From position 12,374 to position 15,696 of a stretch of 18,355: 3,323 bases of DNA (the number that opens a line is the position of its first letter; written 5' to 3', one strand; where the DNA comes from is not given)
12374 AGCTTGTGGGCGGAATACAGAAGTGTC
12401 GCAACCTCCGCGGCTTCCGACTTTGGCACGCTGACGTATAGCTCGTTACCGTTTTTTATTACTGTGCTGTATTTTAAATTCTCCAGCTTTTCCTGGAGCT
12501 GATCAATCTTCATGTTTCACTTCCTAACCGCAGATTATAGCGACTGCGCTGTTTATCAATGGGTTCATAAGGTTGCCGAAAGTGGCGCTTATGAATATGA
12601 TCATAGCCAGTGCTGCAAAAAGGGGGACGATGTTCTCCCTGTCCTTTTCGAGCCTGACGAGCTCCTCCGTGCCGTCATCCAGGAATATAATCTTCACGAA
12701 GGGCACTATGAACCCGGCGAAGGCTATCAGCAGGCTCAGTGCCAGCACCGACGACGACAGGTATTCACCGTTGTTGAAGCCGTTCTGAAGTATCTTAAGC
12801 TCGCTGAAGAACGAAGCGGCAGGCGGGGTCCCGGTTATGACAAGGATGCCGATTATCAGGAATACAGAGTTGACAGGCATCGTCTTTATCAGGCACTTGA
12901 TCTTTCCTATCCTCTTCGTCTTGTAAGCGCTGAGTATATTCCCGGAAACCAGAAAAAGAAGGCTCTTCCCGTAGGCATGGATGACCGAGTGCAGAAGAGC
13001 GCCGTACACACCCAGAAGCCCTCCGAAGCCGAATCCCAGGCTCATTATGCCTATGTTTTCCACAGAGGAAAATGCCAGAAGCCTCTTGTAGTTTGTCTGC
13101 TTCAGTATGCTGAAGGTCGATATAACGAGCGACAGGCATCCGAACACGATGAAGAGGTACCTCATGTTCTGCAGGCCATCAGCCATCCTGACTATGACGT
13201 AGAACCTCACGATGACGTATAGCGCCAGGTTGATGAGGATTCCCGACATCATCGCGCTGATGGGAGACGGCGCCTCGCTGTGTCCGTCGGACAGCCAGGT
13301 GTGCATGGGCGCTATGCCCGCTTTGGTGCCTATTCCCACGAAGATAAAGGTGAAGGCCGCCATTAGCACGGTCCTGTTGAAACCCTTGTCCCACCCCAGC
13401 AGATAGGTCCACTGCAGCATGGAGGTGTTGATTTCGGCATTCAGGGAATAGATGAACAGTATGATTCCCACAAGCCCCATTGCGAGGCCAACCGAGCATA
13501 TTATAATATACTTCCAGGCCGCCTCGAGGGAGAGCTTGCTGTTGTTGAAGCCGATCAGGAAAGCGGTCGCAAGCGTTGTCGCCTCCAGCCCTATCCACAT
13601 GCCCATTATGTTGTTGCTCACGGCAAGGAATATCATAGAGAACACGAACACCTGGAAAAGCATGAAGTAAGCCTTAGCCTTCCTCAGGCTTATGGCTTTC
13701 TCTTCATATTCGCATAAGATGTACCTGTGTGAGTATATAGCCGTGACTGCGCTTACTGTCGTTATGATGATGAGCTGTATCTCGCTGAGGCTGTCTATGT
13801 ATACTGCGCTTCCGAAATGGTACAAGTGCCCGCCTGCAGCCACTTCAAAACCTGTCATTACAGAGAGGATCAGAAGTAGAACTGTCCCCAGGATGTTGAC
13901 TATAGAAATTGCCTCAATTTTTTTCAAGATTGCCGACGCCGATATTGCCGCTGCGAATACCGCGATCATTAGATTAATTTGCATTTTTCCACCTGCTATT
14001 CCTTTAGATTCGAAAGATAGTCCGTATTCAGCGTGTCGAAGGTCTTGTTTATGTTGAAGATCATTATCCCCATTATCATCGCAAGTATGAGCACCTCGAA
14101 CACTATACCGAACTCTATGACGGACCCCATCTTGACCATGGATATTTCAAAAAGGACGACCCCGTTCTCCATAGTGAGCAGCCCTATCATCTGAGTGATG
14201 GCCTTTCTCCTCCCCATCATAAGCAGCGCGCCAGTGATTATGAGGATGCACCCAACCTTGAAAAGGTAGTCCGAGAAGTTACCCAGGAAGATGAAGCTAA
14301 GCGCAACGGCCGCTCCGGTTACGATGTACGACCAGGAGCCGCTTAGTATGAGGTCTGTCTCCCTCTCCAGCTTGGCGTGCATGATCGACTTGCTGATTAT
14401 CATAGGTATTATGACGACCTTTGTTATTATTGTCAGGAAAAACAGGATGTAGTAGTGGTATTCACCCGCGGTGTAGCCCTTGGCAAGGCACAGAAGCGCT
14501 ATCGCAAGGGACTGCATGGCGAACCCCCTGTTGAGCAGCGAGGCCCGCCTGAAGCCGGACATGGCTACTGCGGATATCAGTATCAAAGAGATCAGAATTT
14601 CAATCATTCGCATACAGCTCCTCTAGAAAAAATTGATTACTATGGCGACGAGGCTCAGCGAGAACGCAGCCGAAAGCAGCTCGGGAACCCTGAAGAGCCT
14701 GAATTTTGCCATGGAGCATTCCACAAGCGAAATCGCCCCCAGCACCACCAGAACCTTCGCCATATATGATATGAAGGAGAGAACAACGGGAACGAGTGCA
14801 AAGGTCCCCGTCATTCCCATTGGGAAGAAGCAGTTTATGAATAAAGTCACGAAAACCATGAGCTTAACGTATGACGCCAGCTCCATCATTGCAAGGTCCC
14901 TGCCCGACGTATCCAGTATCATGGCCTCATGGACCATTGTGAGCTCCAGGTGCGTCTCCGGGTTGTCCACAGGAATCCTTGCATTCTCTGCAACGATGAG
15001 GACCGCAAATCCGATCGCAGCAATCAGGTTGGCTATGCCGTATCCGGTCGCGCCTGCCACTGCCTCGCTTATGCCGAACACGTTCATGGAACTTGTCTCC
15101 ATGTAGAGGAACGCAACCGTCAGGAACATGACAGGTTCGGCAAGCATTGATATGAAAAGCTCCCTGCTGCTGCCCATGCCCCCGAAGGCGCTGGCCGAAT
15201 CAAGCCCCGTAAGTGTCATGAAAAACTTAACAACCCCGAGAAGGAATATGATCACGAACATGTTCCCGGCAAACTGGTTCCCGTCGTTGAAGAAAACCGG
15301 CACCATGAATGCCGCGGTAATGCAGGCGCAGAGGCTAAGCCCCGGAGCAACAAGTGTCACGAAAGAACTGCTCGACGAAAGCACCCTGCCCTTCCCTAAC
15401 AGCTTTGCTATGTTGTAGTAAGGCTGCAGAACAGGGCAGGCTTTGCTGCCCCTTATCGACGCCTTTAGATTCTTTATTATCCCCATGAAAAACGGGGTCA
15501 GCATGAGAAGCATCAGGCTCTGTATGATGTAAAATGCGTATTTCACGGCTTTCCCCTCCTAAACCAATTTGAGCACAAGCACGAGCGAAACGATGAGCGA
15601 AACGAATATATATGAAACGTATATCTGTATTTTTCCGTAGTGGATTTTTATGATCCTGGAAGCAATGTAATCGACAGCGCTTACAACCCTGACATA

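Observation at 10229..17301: Six-gene Ehr-type (hydrogenase-related) complex with all four [NiFe] cysteine ligands lost and two subunit fusions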

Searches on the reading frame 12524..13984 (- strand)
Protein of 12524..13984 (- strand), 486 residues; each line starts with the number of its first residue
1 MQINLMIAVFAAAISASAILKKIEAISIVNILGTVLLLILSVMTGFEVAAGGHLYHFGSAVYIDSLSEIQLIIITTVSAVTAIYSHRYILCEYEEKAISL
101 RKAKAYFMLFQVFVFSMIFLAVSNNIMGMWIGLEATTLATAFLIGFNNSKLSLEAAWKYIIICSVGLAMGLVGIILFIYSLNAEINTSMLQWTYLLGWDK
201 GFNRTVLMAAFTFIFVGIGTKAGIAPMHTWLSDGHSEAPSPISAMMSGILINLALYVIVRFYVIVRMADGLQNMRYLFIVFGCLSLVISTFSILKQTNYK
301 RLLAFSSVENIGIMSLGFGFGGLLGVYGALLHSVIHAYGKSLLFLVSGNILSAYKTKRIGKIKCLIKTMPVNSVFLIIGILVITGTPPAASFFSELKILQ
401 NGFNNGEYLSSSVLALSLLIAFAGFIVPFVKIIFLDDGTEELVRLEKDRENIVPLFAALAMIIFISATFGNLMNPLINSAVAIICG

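Call 4: search_protein_families(library=pfam, proteins=[window:12524-13984:-])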
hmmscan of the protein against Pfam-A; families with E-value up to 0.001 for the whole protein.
window:12524-13984:- (486 aa): 2 families
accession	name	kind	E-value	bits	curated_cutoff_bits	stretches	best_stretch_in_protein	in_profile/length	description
PF00361.26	Proton_antipo_M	-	9.5e-55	186.3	21.5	1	123-413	1-286/294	NADH:quinone oxidoreductase/Mrp antiporter, TM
PF00662.26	Proton_antipo_N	-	0.00073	19.8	24.5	1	56-88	8-40/51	NADH-Ubiquinone oxidoreductase (complex I), chain 5 N-terminus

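Call 5: search_protein_families(library=ncbifam, proteins=[window:12524-13984:-])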
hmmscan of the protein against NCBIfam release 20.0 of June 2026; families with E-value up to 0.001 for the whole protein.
window:12524-13984:- (486 aa): 72 families (the best 25 are shown)
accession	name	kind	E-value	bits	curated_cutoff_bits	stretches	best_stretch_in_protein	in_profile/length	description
NF005044.0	PRK06458.1-4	equivalog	2e-117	393.2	610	1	4-484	14-494/531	hydrogenase 4 subunit F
NF005045.0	PRK06458.1-5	equivalog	2.5e-93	313.7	543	1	3-485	4-483/484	hydrogenase 4 subunit F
NF005041.0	PRK06458.1-1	equivalog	1.3e-88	298.3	951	1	21-465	30-475/526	hydrogenase 4 subunit F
NF005043.0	PRK06458.1-3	equivalog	1.1e-84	285.2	533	1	6-465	12-463/483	hydrogenase 4 subunit F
NF005042.0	PRK06458.1-2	equivalog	3.9e-75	253.7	437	1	3-440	3-409/439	hydrogenase 4 subunit F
NF006427.0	PRK08676.1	equivalog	4.6e-71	240.2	511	1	5-482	5-481/486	hydrogenase membrane subunit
NF005086.0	PRK06521.1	equivalog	7.7e-57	193.2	667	1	12-422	23-433/669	hydrogenase 4 subunit B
NF006241.0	PRK08377.1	equivalog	2e-54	185.4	645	1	28-465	39-459/494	NADH dehydrogenase subunit N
NF006418.0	PRK08667.1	equivalog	5.7e-52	177.1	794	1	15-425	30-430/644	hydrogenase membrane subunit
TIGR01974.1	NDH_I_L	subfamily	2.7e-49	168.7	407.5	1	56-477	73-483/630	NADH-quinone oxidoreductase subunit L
NF005097.0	PRK06525.1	equivalog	1.1e-45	156.3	430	1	26-442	34-447/480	hydrogenase 4 subunit D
NF005141.0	PRK06590.1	equivalog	2.2e-45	155.7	556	1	56-473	72-468/615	NADH-quinone oxidoreductase subunit L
TIGR01770.1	NDH_I_N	subfamily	4.8e-44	151.1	332.6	1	10-465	15-464/472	NADH-quinone oxidoreductase subunit NuoN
NF006240.0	PRK08376.1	subfamily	5.3e-43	147.7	662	1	45-478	70-501/521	putative monovalent cation/H+ antiporter subunit D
TIGR01972.1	NDH_I_M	subfamily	3.1e-41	141.6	263.8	1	60-467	73-466/486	NADH-quinone oxidoreductase subunit M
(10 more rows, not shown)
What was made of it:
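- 12524..13984 (-): EhrD-like subunit: HyfF/NuoN-type second antiporter-like subunit (486 aa). NCBIfam HyfF 2e-117 (call 5).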

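Call 33: search_solved_structures(query=window:12524-13984:-, show_alignments=2, max_evalue=1e-20)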
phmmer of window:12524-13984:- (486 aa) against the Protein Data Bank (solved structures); distinct sequences matched with E-value up to 1e-20: 24.
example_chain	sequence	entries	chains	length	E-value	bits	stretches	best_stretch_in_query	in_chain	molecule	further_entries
6cfw_H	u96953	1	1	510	3.1e-36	128.6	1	62-403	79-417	Monovalent cation/H+ antiporter subunit D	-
6u8y_H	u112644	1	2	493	5.7e-33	117.8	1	41-453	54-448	NADH dehydrogenase subunit N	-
8qby_L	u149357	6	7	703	7.1e-27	97.7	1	55-404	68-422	NADH dehydrogenase subunit L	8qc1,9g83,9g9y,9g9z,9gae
7z7r_L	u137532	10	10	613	5.4e-26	94.8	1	56-468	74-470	NADH dehydrogenase subunit L | NADH-quinone oxidoreductase subunit L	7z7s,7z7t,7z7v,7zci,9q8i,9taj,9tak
3rko_L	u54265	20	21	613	5.4e-26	94.8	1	56-468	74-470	NADH-QUINONE OXIDOREDUCTASE SUBUNIT L | Proton-translocating NADH-quinone oxidoreductase, chain L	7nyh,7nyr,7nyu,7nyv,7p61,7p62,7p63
8e9g_L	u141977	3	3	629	1.9e-25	93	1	50-406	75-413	NADH-quinone oxidoreductase, L subunit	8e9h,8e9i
6hum_F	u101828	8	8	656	1.5e-24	90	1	46-405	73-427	NADH dehydrogenase subunit 5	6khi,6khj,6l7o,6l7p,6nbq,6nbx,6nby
5cod_L1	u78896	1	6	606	1.9e-23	86.4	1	105-435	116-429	NADH-ubiquinone oxidoreductase chain 5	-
7eu3_F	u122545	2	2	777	2.3e-23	86.1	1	61-409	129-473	NAD(P)H-quinone oxidoreductase subunit F | NADH-plastoquinone oxidoreductase subunit 5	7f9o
5ldw_L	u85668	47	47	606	3.7e-23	85.4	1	105-435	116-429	NADH-ubiquinone oxidoreductase chain 5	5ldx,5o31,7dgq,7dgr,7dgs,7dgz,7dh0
7wff_F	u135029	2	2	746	4e-23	85.3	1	55-403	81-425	NAD(P)H-quinone oxidoreductase subunit 5, chloroplastic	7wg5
5lc5_L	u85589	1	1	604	4.1e-23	85.3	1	105-435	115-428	NADH-ubiquinone oxidoreductase chain 5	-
9w2u_L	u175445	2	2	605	4.1e-23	85.3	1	105-435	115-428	NADH-ubiquinone oxidoreductase chain 5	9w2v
7qru_D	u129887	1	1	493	1.5e-22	83.5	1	21-461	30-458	Na+/H+ antiporter subunit D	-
6q9b_D5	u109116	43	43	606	1.7e-22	83.3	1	105-434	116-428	NADH-ubiquinone oxidoreductase chain 5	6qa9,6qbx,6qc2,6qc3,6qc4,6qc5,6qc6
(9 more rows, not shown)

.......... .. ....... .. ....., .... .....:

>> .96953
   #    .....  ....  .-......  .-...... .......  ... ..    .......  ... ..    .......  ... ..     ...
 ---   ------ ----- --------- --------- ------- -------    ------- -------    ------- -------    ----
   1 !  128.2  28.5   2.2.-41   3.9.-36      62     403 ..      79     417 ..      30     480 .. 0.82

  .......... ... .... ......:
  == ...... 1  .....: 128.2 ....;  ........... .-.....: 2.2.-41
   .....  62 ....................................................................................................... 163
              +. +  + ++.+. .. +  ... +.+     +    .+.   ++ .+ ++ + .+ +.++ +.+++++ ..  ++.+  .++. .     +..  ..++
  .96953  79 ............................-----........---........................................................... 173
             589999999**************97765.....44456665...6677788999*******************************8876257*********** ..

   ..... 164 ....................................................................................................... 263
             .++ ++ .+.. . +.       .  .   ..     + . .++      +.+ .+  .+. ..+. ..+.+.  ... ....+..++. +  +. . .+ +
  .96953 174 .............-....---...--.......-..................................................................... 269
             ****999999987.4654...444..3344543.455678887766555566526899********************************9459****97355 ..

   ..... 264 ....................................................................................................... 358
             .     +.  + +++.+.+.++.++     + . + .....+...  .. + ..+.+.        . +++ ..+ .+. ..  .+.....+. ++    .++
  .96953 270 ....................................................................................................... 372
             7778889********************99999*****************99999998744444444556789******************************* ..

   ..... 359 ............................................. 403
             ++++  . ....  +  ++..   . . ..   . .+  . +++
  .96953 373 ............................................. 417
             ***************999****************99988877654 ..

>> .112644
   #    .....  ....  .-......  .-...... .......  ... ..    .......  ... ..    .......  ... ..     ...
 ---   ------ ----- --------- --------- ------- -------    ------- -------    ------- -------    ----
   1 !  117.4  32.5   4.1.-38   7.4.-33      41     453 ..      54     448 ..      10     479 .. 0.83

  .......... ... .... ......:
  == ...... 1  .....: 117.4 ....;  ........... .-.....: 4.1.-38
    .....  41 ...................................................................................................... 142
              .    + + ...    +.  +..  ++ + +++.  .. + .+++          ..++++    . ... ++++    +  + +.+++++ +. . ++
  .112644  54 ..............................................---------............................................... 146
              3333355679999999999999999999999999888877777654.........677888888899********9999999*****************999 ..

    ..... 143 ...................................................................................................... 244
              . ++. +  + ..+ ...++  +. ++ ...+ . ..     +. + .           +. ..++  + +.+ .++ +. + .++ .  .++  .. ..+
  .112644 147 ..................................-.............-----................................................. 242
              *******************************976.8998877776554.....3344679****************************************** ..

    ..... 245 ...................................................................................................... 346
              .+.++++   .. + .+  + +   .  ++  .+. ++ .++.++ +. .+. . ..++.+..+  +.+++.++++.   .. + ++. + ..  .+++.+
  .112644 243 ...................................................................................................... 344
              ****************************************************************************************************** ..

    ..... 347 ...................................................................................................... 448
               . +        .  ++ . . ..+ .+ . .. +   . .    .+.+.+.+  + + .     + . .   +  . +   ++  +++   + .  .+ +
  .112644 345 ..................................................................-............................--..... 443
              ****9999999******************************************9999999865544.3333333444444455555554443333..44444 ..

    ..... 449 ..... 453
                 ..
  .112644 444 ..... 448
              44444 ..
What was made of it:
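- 12524..13984 (-): PDB MbhH 3e-36 and MbsH 6e-33 (call 33). The TM8 Lys position is Asn (call 33).
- The TM8 Lys of the HyfF-like subunit is Asn (call 33).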

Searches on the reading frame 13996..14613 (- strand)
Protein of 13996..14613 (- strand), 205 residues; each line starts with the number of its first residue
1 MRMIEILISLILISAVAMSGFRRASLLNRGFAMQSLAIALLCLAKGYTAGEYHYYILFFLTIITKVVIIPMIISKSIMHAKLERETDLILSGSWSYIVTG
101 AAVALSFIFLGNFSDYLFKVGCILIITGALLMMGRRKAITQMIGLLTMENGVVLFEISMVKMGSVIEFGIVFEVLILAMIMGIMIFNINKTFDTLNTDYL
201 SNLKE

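Call 4: search_protein_families(library=pfam, proteins=[window:13996-14613:-])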
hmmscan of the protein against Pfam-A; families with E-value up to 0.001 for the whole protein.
window:13996-14613:- (205 aa): 0 families

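Call 5: search_protein_families(library=ncbifam, proteins=[window:13996-14613:-])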
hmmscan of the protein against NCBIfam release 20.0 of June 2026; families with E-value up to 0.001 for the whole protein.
window:13996-14613:- (205 aa): 1 family
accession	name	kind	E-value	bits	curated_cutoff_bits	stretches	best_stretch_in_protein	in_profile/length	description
NF008556.0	PRK11492.1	equivalog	2.8e-14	53.5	136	1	2-204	5-215/216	hydrogenase 4 membrane subunit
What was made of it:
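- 13996..14613 (-): EhrC-like subunit: HyfE-like small membrane subunit (205 aa). NCBIfam hydrogenase-4 membrane subunit HyfE 2.8e-14 over the full length (call 5).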

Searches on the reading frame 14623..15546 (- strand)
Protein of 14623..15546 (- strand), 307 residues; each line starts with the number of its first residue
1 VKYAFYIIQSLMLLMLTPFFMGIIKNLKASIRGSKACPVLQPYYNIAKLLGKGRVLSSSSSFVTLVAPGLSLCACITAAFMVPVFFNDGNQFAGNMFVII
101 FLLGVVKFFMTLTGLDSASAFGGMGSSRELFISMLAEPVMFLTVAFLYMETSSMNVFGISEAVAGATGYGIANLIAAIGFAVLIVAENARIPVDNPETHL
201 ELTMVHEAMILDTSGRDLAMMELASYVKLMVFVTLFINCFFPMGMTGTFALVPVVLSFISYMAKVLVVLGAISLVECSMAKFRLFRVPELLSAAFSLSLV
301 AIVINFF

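Call 4: search_protein_families(library=pfam, proteins=[window:14623-15546:-])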
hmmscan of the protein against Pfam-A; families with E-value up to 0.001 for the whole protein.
window:14623-15546:- (307 aa): 1 family
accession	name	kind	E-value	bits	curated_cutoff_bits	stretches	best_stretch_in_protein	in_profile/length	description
PF00146.26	NADHdh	-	1.1e-30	107.5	27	1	19-304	16-296/298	NADH dehydrogenase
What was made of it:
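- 14623..15546 (-): EhrB-like subunit: HycD/NuoH-type membrane subunit that links the redox module to the membrane arm (307 aa). Pfam NADHdh 1.1e-30 (call 4).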

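Call 5: search_protein_families(library=ncbifam, proteins=[window:14623-15546:-])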
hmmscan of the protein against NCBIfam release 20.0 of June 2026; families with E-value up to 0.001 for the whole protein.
window:14623-15546:- (307 aa): 2 families
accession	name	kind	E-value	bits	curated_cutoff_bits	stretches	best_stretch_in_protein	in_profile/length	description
NF004741.0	PRK06076.1-2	equivalog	1.2e-15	57.5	305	1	39-305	66-329/337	NADH-quinone oxidoreductase subunit NuoH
NF040610.1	F420_dehyd_FpoH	exception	1.9e-06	27.4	475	1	110-300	136-327/339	F420H2 dehydrogenase subunit FpoH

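Call 54: search_solved_structures(query=window:14623-15546:-, show_alignments=2, max_evalue=0.001)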
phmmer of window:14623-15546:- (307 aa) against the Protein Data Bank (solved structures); distinct sequences matched with E-value up to 0.001: 3.
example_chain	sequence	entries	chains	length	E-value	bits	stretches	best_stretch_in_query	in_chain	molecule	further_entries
7z0s_D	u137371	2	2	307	1.4e-29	107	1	4-303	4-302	Formate hydrogenlyase subunit 4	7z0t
6cfw_M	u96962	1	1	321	1e-14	58.2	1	13-290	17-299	Mbh13 NADH dehydrogenase subunit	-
7ar9_H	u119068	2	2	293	1.5e-07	34.7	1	21-259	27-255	ND1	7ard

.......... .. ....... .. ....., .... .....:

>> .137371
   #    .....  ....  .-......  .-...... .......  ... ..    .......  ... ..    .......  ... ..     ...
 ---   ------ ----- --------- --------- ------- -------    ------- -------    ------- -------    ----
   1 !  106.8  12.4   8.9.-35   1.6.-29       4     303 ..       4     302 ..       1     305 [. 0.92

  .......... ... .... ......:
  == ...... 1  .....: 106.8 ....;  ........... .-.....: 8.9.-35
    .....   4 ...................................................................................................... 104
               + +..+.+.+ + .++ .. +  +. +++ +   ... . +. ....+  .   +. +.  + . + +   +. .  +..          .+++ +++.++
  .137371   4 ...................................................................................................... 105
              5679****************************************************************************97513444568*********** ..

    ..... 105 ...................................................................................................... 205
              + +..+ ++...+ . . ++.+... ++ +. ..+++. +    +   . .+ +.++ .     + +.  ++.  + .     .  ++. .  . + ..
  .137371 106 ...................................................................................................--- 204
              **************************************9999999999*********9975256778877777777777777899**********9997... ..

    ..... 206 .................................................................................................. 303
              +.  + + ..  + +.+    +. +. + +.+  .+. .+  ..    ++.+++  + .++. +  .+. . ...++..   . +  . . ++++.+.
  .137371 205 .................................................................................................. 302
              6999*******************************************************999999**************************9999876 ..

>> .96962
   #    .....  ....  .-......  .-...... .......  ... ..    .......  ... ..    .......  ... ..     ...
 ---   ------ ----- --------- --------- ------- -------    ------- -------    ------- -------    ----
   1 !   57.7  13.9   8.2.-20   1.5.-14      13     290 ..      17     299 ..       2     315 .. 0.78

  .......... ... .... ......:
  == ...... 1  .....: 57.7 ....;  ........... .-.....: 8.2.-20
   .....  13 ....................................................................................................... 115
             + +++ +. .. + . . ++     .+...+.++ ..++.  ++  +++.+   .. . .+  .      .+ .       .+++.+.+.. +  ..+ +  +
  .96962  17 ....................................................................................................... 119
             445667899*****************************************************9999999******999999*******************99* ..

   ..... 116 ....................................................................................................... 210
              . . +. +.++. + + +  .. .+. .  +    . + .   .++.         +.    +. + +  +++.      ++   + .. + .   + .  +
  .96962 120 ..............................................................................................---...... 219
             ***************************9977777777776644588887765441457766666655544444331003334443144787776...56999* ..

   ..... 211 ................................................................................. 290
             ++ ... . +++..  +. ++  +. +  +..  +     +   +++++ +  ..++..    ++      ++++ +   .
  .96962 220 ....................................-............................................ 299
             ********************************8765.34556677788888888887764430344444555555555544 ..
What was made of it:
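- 14623..15546 (-): PDB HycD 7z0s_D 1.4e-29 over the full length (call 54).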
